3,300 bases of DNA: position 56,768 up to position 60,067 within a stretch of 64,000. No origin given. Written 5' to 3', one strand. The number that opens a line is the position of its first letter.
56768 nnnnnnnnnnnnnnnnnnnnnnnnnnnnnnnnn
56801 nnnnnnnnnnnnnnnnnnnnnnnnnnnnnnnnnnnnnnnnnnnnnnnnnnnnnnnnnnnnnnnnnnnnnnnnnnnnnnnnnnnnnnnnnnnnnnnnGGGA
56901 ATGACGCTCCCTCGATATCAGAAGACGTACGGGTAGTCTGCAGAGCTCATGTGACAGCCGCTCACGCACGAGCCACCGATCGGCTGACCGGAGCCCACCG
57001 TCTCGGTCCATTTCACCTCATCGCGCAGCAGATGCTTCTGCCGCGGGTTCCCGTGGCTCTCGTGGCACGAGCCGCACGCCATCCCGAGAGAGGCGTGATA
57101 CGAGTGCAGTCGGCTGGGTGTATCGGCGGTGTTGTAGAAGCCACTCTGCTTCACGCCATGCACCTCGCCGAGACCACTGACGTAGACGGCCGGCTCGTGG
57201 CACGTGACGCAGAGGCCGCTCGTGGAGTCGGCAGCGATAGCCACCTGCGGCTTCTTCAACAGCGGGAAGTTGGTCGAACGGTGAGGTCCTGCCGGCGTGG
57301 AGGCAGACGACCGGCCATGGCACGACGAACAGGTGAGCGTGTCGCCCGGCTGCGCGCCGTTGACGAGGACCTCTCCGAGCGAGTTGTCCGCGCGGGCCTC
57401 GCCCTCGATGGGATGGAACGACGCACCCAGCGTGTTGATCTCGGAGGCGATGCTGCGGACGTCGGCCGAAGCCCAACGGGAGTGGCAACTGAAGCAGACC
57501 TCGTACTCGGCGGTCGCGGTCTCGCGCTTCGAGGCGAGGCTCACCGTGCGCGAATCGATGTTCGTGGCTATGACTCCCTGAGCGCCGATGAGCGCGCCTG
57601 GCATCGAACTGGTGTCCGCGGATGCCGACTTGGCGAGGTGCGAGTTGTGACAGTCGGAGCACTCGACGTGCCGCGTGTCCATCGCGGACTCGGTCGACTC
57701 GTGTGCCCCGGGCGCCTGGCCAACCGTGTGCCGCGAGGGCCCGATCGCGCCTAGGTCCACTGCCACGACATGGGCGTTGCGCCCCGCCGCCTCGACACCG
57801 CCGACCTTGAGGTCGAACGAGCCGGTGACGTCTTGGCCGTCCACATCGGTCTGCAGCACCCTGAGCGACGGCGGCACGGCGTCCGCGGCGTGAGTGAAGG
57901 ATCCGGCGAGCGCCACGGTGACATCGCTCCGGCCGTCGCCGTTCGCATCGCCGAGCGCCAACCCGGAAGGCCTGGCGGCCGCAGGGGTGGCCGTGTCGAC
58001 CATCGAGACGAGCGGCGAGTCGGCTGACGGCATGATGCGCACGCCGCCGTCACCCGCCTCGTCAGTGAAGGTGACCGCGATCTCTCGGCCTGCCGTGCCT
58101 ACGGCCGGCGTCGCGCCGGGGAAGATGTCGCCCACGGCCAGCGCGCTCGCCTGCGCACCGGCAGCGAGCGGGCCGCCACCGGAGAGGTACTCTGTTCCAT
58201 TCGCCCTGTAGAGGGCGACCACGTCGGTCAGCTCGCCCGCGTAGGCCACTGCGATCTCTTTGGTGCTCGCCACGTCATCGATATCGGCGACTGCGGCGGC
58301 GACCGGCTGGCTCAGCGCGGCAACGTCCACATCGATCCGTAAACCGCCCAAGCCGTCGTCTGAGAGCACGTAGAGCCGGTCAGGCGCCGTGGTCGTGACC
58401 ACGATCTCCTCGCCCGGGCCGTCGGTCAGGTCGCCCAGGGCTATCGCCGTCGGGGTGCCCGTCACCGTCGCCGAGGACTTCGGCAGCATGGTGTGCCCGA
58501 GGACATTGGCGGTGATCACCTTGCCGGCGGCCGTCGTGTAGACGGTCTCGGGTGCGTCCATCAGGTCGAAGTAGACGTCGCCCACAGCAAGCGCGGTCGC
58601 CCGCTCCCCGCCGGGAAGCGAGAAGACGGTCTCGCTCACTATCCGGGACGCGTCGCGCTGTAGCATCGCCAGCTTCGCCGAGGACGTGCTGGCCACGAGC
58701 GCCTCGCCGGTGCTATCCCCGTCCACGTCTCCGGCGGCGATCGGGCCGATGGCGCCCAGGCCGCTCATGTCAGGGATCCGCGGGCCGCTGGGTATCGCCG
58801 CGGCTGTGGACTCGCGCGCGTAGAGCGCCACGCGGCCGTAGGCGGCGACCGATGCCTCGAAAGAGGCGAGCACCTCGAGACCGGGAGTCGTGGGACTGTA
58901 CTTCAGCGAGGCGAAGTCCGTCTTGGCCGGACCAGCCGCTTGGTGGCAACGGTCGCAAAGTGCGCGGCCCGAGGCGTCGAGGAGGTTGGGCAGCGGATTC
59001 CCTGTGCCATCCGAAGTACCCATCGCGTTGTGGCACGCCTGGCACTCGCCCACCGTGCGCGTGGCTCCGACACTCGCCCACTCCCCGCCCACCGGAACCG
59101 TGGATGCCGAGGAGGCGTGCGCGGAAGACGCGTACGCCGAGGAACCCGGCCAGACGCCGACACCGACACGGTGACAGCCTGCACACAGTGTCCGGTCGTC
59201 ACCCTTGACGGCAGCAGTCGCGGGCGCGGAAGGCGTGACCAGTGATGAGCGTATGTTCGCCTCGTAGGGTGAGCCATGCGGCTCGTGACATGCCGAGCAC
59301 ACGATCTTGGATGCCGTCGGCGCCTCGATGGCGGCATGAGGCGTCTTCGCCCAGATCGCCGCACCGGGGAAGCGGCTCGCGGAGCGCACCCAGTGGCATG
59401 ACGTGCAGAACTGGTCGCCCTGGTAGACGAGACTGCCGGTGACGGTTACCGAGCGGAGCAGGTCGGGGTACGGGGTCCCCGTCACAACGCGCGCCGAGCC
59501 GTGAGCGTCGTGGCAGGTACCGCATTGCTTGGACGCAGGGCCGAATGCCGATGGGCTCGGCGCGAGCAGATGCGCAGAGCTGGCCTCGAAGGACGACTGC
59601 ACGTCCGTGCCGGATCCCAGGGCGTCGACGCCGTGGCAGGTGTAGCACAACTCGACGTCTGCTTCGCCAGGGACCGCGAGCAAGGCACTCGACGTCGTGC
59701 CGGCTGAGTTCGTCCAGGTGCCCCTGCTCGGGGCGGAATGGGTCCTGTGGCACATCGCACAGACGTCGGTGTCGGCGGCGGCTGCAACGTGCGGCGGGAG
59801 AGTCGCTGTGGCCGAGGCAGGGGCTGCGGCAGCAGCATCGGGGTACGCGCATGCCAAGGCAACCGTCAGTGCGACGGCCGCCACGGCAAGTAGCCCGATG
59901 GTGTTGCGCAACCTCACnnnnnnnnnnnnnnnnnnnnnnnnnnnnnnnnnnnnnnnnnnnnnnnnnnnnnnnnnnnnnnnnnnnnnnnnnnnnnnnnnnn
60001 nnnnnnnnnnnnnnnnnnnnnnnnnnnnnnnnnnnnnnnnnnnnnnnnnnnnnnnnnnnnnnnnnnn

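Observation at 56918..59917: Multihaem cytochrome split by a seven-blade-like FG-GAP propeller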

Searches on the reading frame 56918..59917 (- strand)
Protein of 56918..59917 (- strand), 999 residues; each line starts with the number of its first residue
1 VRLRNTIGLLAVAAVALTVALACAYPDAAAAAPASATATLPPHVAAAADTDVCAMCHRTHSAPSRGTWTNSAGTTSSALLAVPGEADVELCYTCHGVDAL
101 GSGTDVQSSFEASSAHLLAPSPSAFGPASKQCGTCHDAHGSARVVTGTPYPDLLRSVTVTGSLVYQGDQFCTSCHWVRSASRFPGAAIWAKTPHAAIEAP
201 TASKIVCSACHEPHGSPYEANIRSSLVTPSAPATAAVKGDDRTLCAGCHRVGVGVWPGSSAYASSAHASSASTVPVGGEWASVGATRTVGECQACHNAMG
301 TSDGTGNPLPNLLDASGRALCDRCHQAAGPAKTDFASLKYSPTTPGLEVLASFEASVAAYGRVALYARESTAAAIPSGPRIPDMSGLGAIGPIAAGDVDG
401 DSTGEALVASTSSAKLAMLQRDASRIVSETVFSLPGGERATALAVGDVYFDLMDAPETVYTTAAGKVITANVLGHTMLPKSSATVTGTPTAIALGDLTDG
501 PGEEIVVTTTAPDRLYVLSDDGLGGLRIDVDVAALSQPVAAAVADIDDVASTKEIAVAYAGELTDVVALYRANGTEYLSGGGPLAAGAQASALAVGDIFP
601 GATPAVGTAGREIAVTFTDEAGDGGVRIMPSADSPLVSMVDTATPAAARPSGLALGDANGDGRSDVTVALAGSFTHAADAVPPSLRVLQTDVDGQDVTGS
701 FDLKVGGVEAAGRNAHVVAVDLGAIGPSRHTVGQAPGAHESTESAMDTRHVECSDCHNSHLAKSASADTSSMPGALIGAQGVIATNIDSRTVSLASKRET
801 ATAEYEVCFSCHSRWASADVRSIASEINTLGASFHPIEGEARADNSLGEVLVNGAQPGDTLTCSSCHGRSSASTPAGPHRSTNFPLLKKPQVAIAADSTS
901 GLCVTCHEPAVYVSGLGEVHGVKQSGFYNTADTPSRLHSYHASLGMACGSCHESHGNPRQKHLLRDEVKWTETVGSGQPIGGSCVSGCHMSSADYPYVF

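Call 4: search_protein_families(library=pfam, proteins=[window:56918-59917:-], max_evalue=10)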
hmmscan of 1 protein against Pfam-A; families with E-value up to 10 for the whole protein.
window:56918-59917:- (999 aa): 9 families
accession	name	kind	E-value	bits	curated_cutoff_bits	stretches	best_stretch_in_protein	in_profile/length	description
PF09699.15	Paired_CXXCH_1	-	5e-26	90.6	20.6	8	201-250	4-37/41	Doubled CXXCH motif (Paired_CXXCH_1)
PF22113.1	Mtrc-MtrF_II-IV_dom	-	3.5e-16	59.7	30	7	799-955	22-166/176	Outer membrane cytochrome MtrC/MtrF-like, domains II/IV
PF14522.11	Cytochrome_C7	-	4.3e-14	52.5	24.8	3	243-326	14-67/67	Cytochrome c7 and related cytochrome c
PF14537.11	Cytochrom_c3_2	-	4.6e-11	43.5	25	6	861-955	7-67/79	Cytochrome c3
PF13517.12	FG-GAP_3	-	6.7e-08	33.5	26.9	3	622-666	14-59/61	FG-GAP-like repeat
PF22678.1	Cytochrom_c_NrfB-like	-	0.22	12.5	27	1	863-910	1-43/89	Cytochrome c-type protein NrfB-like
PF02085.21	Cytochrom_CIII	-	0.3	11.9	22.9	2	902-960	32-90/101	Class III cytochrome C family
PF19133.5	DUF5816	-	1.1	9.9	26.9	1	737-762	38-64/72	Family of unknown function (DUF5816)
PF15777.11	Anti-TRAP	-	1.7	9.2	32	0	853-877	23-47/59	Tryptophan RNA-binding attenuator protein inhibitory protein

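Call 5: find_homologous_proteins(query=window:56918-59917:-)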
Query window:56918-59917:- (999 aa): 97 proteins with E <= 0.001 among 8000 candidates.
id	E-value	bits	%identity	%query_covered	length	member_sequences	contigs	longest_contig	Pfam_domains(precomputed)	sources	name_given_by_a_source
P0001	0.0e+0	2200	100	100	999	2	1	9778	PF09699.16,PF14537.12,PF13517.13,PF14522.12,PF22113.2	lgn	-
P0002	2.2e-295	1001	51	97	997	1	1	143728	PF09699.16,PF14537.12,PF13517.13,PF14522.12,PF22113.2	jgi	-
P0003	2.2e-259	881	47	99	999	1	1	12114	PF09699.16,PF14537.12,PF13517.13,PF14522.12,PF22113.2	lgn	-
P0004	2.5e-256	871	46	100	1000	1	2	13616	PF09699.16,PF14537.12,PF13517.13,PF14522.12,PF22113.2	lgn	-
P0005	1.4e-253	862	46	100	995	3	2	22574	PF09699.16,PF14537.12,PF13517.13,PF14522.12,PF22113.2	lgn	-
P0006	8.8e-250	850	46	96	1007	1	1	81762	PF09699.16,PF14537.12,PF13517.13,PF14522.12,PF22113.2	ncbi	-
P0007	1.6e-249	849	48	96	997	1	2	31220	PF09699.16,PF14537.12,PF13517.13,PF14522.12,PF22113.2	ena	-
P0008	9.2e-248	843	46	97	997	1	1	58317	PF09699.16,PF14537.12,PF13517.13,PF14522.12,PF22113.2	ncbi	-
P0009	1.0e-244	833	45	98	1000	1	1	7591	PF09699.16,PF14537.12,PF13517.13,PF14522.12,PF22113.2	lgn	-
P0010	5.3e-244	831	46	96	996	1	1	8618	PF09699.16,PF14537.12,PF13517.13,PF14522.12,PF22113.2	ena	-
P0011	1.5e-242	826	46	100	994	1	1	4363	PF09699.16,PF14537.12,PF13517.13,PF14522.12,PF22113.2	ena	-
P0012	7.6e-242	823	45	100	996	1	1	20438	PF09699.16,PF14537.12,PF13517.13,PF14522.12,PF22113.2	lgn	-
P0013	1.1e-231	790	45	99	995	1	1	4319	PF09699.16,PF14537.12,PF13517.13,PF14522.12,PF22113.2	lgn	-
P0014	9.2e-227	774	44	97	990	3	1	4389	PF09699.16,PF14537.12,PF13517.13,PF14522.12,PF22113.2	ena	-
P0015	2.2e-226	772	44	96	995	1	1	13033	PF09699.16,PF14537.12,PF13517.13,PF14522.12,PF22113.2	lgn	-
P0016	2.6e-226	772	45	95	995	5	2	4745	PF09699.16,PF14537.12,PF13517.13,PF14522.12,PF22113.2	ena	-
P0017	9.1e-220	750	43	96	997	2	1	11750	PF09699.16,PF14537.12,PF13517.13,PF14522.12,PF22113.2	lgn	-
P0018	1.1e-211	724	41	100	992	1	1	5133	PF09699.16,PF14537.12,PF13517.13,PF14522.12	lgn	-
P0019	1.4e-193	664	40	95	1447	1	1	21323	PF09699.16,PF14537.12,PF13517.13,PF00041.28,PF14522.12,PF22113.2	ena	-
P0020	3.3e-192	659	40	96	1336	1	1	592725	PF01839.30,PF09699.16,PF14537.12,PF17957.8,PF13517.13,PF14522.12,PF22113.2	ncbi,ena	-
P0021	2.0e-190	653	39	95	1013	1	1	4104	PF09699.16,PF14537.12,PF13517.13,PF14522.12,PF22113.2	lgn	-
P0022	2.5e-185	636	38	98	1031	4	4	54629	PF01839.30,PF09699.16,PF14537.12,PF13517.13,PF14522.12,PF22113.2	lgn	-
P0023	6.5e-182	625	38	96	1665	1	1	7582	PF21722.5,PF09699.16,PF14537.12,PF14522.12,PF22113.2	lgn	-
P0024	2.2e-181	623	39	96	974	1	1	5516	PF01839.30,PF09699.16,PF14537.12,PF13517.13,PF14522.12,PF22113.2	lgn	-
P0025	7.9e-177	608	38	99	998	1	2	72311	PF01839.30,PF09699.16,PF14537.12,PF13517.13,PF14522.12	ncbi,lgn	ncbi:MAG: hypothetical protein Kow0056_16730 [Coriobacteriia bacterium]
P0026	8.3e-177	608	38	98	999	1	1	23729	PF01839.30,PF09699.16,PF14537.12,PF13517.13,PF14522.12,PF22113.2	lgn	-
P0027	1.6e-175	604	40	95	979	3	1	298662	PF09699.16,PF14537.12,PF13517.13,PF14522.12,PF22113.2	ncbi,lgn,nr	ncbi:MAG: hypothetical protein H5T75_07370 [Coriobacteriia bacterium]|nr:hypothetical protein [Corio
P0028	1.1e-174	601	39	97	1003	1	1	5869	PF01839.30,PF09699.16,PF14537.12,PF13517.13,PF14522.12,PF22113.2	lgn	-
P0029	1.6e-174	601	40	95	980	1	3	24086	PF09699.16,PF14537.12,PF13517.13,PF14522.12,PF22113.2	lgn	-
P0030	1.8e-173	597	38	99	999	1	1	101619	PF09699.16,PF14537.12,PF13517.13,PF14522.12,PF22113.2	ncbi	-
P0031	2.0e-172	594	38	99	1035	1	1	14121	PF01839.30,PF09699.16,PF14537.12,PF13517.13,PF14522.12,PF22113.2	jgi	jgi:predicted CXXCH cytochrome family protein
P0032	1.6e-171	591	40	98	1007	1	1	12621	PF01839.30,PF09699.16,PF14537.12,PF13517.13,PF14522.12,PF22113.2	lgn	-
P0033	2.8e-171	590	37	99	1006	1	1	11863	PF01839.30,PF09699.16,PF14537.12,PF13517.13,PF14522.12,PF22113.2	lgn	-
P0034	7.2e-171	589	38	96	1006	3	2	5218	PF01839.30,PF09699.16,PF14537.12,PF13517.13,PF14522.12,PF22113.2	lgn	-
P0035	1.0e-170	588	40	95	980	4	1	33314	PF09699.16,PF14537.12,PF13517.13,PF14522.12,PF22113.2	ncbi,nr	ncbi:MAG: cytochrome c3 family protein [Anaerosomatales bacterium]|nr:cytochrome c3 family protein [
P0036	1.4e-170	588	40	95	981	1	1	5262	PF09699.16,PF14537.12,PF13517.13,PF14522.12,PF22113.2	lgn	-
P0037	3.6e-170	586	39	95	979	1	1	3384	PF09699.16,PF14537.12,PF13517.13,PF14522.12,PF22113.2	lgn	-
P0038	3.9e-170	586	38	96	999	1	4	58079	PF09699.16,PF14537.12,PF13517.13,PF14522.12,PF22113.2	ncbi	ncbi:MAG: cytochrome c3 family protein [Coriobacteriia bacterium]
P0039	4.6e-170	586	39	95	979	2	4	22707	PF09699.16,PF14537.12,PF13517.13,PF14522.12,PF22113.2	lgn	-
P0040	2.0e-169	584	39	96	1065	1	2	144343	PF09699.16,PF14537.12,PF13517.13,PF14522.12,PF22113.2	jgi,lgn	-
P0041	1.1e-168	581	38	96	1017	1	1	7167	PF09699.16,PF14537.12,PF13517.13,PF14522.12,PF22113.2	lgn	-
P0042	2.5e-168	580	38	95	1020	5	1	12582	PF09699.16,PF14537.12,PF13517.13,PF14522.12,PF22113.2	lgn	-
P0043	2.9e-167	577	38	96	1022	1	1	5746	PF09699.16,PF14537.12,PF13517.13,PF14522.12,PF22113.2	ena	-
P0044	1.2e-165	571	38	99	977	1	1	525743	PF09699.16,PF14537.12,PF13517.13,PF14522.12,PF22113.2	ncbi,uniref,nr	ncbi:hypothetical protein MX659_07245 [Coriobacteriia bacterium Es71-Z0120]|uniref:cytochrome c3 fam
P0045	1.3e-165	571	39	95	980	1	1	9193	PF09699.16,PF14537.12,PF13517.13,PF14522.12,PF22113.2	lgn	-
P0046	3.4e-165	570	38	95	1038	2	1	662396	PF01839.30,PF09699.16,PF14537.12,PF13517.13,PF14522.12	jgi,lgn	-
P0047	4.3e-165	569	38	97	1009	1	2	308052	PF01839.30,PF09699.16,PF14537.12,PF13517.13,PF14522.12,PF22113.2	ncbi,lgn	-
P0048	8.3e-165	568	38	96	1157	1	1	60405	PF09699.16,PF14537.12,PF14522.12,PF22113.2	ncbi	ncbi:MAG: cytochrome c3 family protein [Coriobacteriia bacterium]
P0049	4.7e-164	566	37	99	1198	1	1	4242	PF09699.16,PF14537.12,PF13517.13,PF14522.12,PF22113.2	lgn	-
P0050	7.6e-163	562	38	99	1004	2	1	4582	PF09699.16,PF14537.12,PF13517.13,PF14522.12,PF22113.2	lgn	-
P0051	5.7e-161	556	39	90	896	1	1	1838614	PF09699.16,PF14537.12,PF13517.13,PF14522.12,PF22113.2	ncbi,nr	ncbi:hypothetical protein emb_1c0401 [Coriobacteriaceae bacterium EMTCatB1]|nr:hypothetical protein 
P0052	3.2e-160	553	38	96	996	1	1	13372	PF09699.16,PF14537.12,PF13517.13,PF14522.12,PF22113.2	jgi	-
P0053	3.9e-160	553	36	96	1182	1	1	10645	PF01839.30,PF09699.16,PF14537.12,PF13517.13,PF14522.12,PF22113.2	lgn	-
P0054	5.9e-160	552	38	98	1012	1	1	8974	PF01839.30,PF09699.16,PF14537.12,PF13517.13,PF14522.12,PF22113.2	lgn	-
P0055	1.9e-159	551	38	91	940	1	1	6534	PF09699.16,PF14537.12,PF13517.13,PF14522.12,PF22113.2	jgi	jgi:predicted CXXCH cytochrome family protein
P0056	1.5e-158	548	37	98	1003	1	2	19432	PF01839.30,PF09699.16,PF14537.12,PF13517.13,PF14522.12,PF22113.2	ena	-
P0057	1.8e-158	547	39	95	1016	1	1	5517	PF09699.16,PF14537.12,PF13517.13,PF14522.12,PF22113.2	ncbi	-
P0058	3.0e-158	547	36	96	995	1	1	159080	PF09699.16,PF14537.12,PF13517.13,PF14522.12,PF22113.2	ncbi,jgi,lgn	ncbi:MAG TPA: hypothetical protein VGK50_00260 [Coriobacteriia bacterium]|jgi:hypothetical protein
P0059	5.5e-158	546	37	96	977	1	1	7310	PF09699.16,PF14537.12,PF14522.12,PF22113.2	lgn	-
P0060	8.7e-158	545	36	96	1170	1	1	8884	PF09699.16,PF14537.12,PF13517.13,PF14522.12,PF22113.2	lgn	-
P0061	1.5e-157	544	37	96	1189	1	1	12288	PF01839.30,PF09699.16,PF14537.12,PF13517.13,PF14522.12,PF22113.2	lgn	-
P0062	8.4e-157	542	36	98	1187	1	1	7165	PF09699.16,PF14537.12,PF13517.13,PF14522.12,PF22113.2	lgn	-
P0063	9.9e-157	542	39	96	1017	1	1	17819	PF01839.30,PF09699.16,PF14537.12,PF13517.13,PF14522.12,PF22113.2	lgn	-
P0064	6.6e-156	539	37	95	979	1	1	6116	PF09699.16,PF14537.12,PF13517.13,PF14522.12,PF22113.2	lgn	-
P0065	1.0e-154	535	37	96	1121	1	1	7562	PF09699.16,PF14537.12,PF13517.13,PF14522.12,PF22113.2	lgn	-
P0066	2.6e-154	534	37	98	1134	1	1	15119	PF09699.16,PF14537.12,PF13517.13,PF14522.12,PF22113.2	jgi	-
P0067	6.5e-154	532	37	95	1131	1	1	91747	PF09699.16,PF14537.12,PF14522.12,PF22113.2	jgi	-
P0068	1.1e-153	532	36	95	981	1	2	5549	PF09699.16,PF14537.12,PF14522.12,PF22113.2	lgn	-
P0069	1.2e-153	532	37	95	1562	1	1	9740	PF09699.16,PF14537.12,PF13517.13,PF14522.12,PF19077.7,PF22113.2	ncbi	-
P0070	5.3e-152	526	37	99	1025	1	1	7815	PF09699.16,PF14537.12,PF13517.13,PF14522.12,PF22113.2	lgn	-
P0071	1.6e-149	518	36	99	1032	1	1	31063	PF09699.16,PF14537.12,PF13517.13,PF14522.12,PF22113.2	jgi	jgi:predicted CXXCH cytochrome family protein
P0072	3.2e-148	514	38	96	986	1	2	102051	PF09699.16,PF14537.12,PF13517.13,PF14522.12,PF22113.2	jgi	jgi:predicted CXXCH cytochrome family protein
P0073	2.1e-146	508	35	99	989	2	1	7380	PF01839.30,PF09699.16,PF14537.12,PF13517.13,PF02085.22,PF14522.12,PF22113.2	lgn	-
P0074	3.5e-146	507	37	96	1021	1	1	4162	PF09699.16,PF14537.12,PF13517.13,PF14522.12,PF22113.2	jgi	jgi:predicted CXXCH cytochrome family protein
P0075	5.5e-146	506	34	98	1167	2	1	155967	PF09699.16,PF14537.12,PF14522.12,PF22113.2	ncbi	-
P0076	3.5e-145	504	36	99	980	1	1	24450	PF01839.30,PF09699.16,PF14537.12,PF13517.13,PF14522.12,PF22113.2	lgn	-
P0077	7.0e-145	503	37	99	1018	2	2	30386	PF09699.16,PF14537.12,PF13517.13,PF14522.12,PF22113.2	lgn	-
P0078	1.4e-143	498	37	99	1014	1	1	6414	PF01839.30,PF09699.16,PF14537.12,PF13517.13,PF14522.12,PF22113.2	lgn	-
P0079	7.9e-142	492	37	97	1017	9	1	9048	PF09699.16,PF14537.12,PF13517.13,PF14522.12,PF22113.2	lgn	-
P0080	6.0e-139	483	35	95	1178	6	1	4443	PF01839.30,PF09699.16,PF14537.12,PF13517.13,PF14522.12,PF22113.2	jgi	jgi:predicted CXXCH cytochrome family protein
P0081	4.0e-137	477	36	96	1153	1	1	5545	PF09699.16,PF14537.12,PF13517.13,PF14522.12,PF22113.2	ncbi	-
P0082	2.0e-135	471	35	96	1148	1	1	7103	PF09699.16,PF14537.12,PF14522.12,PF22113.2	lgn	-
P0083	2.2e-135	471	35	98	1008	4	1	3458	PF09699.16,PF14537.12,PF14522.12,PF22113.2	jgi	jgi:hypothetical protein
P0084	8.7e-134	466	35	95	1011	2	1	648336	PF09699.16,PF14537.12,PF13517.13,PF14522.12,PF22113.2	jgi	jgi:predicted CXXCH cytochrome family protein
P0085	9.8e-134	466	35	98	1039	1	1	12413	PF09699.16,PF14537.12,PF13517.13,PF14522.12,PF22113.2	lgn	-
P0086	6.4e-133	463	35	98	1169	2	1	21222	PF09699.16,PF14537.12,PF13517.13,PF14522.12,PF22113.2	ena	-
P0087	1.1e-129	452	35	98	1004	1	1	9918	PF09699.16,PF14537.12,PF13517.13,PF14522.12,PF22113.2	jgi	jgi:hypothetical protein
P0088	3.4e-110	388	35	86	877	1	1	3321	PF01839.30,PF09699.16,PF14537.12,PF13517.13,PF14522.12,PF22113.2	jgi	jgi:predicted CXXCH cytochrome family protein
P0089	6.6e-32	129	25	99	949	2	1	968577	PF01839.30,PF09699.16,PF14537.12,PF13517.13,PF14522.12,PF22113.2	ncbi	ncbi:MAG: cytochrome c3 family protein [Actinomycetota bacterium]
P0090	1.3e-27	114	30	30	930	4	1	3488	PF09699.16,PF14537.12,PF00041.28,PF14522.12,PF22113.2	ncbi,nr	ncbi:MAG TPA: hypothetical protein ENH57_03150, partial [Actinobacteria bacterium]|nr:hypothetical p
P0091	6.7e-16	76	31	19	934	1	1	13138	PF09699.16,PF14522.12,PF11721.15,PF22113.2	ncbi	-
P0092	2.2e-15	74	32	26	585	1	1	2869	PF09699.16,PF14537.12,PF22678.2,PF14522.12,PF22113.2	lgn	-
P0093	2.5e-14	70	24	96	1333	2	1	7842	PF09699.16,PF14537.12,PF13205.13,PF13517.13,PF14522.12,PF22113.2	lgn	-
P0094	6.7e-13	66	27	28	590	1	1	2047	PF09699.16,PF14537.12,PF14522.12,PF22113.2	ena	-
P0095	3.0e-11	60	28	24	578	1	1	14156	PF09699.16,PF14537.12,PF14522.12,PF22113.2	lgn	-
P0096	4.5e-11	60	28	25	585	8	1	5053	PF09699.16,PF14537.12,PF14522.12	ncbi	-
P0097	7.7e-4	36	29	29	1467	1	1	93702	PF09699.16,PF14537.12,PF14522.12,PF22113.2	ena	-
